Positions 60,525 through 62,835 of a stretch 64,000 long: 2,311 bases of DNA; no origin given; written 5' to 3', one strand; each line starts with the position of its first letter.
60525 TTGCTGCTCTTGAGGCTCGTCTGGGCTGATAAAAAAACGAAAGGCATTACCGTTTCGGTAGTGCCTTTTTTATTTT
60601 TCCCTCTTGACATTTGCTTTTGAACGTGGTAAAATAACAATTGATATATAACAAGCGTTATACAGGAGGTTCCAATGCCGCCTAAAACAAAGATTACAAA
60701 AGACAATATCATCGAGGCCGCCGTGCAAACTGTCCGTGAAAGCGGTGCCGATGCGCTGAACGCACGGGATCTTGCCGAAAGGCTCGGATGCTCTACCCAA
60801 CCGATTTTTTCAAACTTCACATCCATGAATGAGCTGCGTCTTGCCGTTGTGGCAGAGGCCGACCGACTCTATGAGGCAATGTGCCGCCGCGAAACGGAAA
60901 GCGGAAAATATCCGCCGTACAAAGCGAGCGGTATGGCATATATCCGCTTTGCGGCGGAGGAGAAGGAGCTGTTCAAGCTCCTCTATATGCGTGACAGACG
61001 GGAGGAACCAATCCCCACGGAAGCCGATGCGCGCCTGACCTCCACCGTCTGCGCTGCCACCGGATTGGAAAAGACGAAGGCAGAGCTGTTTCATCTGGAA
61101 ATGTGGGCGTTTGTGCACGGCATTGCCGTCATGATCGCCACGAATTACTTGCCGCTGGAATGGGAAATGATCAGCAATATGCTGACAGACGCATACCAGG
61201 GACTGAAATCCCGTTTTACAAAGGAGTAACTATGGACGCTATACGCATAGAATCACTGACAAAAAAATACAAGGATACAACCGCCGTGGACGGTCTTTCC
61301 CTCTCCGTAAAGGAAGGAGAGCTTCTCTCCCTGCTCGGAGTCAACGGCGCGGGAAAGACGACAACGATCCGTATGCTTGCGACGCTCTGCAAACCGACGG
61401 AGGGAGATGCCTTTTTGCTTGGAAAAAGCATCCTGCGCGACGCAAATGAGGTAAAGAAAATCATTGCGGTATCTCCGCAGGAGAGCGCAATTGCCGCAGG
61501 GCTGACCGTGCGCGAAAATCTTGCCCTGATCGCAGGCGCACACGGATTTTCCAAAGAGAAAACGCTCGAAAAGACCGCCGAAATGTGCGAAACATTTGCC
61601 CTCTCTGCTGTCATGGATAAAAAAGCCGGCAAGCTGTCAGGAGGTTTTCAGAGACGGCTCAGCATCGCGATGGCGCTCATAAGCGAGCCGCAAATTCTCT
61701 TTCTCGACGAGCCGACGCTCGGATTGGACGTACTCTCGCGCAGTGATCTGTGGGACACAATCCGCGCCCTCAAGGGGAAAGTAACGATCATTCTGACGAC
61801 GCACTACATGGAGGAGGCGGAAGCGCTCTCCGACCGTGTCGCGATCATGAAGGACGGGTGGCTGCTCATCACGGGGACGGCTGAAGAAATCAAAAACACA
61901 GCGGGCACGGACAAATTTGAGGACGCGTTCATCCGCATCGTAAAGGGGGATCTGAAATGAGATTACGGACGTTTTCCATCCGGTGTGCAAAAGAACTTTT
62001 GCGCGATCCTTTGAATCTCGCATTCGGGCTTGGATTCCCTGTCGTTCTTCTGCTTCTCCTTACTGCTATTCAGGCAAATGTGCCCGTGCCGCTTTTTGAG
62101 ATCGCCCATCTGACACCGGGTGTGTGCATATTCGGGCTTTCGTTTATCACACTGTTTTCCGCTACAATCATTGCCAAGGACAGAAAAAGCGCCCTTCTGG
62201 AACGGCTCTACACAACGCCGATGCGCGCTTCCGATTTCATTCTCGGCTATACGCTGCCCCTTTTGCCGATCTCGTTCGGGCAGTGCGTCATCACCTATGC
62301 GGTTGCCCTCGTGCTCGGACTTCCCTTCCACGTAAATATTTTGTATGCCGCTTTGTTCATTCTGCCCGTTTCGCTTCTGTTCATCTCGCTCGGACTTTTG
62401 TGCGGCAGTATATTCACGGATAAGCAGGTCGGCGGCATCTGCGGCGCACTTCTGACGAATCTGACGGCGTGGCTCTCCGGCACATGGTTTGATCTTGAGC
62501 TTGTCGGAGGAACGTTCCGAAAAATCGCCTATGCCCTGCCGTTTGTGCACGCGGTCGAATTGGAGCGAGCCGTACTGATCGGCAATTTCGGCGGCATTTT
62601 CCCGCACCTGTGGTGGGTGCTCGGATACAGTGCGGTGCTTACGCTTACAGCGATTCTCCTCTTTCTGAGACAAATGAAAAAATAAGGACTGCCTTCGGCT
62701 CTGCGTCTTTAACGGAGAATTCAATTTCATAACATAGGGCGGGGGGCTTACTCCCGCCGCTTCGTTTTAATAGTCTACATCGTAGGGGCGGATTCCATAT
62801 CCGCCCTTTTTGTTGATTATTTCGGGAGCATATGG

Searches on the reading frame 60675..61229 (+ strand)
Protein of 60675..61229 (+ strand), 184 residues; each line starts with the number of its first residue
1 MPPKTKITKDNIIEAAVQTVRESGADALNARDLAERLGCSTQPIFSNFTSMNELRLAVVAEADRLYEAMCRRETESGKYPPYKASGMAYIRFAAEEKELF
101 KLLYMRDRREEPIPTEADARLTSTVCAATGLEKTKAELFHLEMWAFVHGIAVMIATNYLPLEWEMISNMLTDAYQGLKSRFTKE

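Call 55: search_protein_families(library=pfam, proteins=[window:60675-61229:+], max_evalue=0.01)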
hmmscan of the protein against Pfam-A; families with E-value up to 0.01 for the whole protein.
window:60675-61229:+ (184 aa): 2 families
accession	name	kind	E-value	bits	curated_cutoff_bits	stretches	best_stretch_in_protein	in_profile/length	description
PF13305.11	TetR_C_33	-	6.6e-08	33.6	26.8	1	84-162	3-89/103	Tetracyclin repressor-like, C-terminal domain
PF00440.29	TetR_N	-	1.1e-06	28.8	24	1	12-58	1-47/47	Bacterial regulatory proteins, tetR family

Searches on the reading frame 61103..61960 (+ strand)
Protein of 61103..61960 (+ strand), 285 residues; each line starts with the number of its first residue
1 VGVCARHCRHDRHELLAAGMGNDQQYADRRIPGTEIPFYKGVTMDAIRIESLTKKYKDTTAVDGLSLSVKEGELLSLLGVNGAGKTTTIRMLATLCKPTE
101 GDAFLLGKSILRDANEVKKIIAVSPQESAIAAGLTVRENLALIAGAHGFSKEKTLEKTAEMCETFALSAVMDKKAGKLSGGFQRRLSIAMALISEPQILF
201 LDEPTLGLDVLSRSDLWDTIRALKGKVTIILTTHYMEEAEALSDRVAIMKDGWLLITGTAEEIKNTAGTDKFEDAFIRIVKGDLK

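Call 55: search_protein_families(library=pfam, proteins=[window:61103-61960:+], max_evalue=0.01)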
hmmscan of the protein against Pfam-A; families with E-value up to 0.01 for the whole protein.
window:61103-61960:+ (285 aa): 4 families
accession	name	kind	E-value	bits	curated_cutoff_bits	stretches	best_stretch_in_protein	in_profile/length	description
PF00005.33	ABC_tran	-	3.7e-30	105.7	25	1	63-205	2-136/137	ABC transporter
PF13304.12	AAA_21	-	6e-10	40.1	27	1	177-234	237-298/304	AAA domain, putative AbiEii toxin, Type IV TA system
PF00448.28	SRP54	-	0.00076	19.6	22.7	1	76-106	5-35/196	SRP54-type protein, GTPase domain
PF00004.35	AAA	-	0.0042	18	21.2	0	77-97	3-23/131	ATPase family associated with various cellular activities (AAA)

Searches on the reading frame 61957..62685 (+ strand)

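Call 55: search_protein_families(library=pfam, proteins=[window:61957-62685:+], max_evalue=0.01)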
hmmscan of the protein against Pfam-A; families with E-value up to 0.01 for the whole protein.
window:61957-62685:+ (242 aa): 2 families
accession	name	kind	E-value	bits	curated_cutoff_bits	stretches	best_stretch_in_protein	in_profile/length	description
PF01061.29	ABC2_membrane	-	2.3e-23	83.3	26.9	1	4-206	4-209/211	ABC-2 type transporter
PF12698.13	ABC2_membrane_3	-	3.3e-20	72.9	31.6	1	56-234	168-347/347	ABC-2 family transporter protein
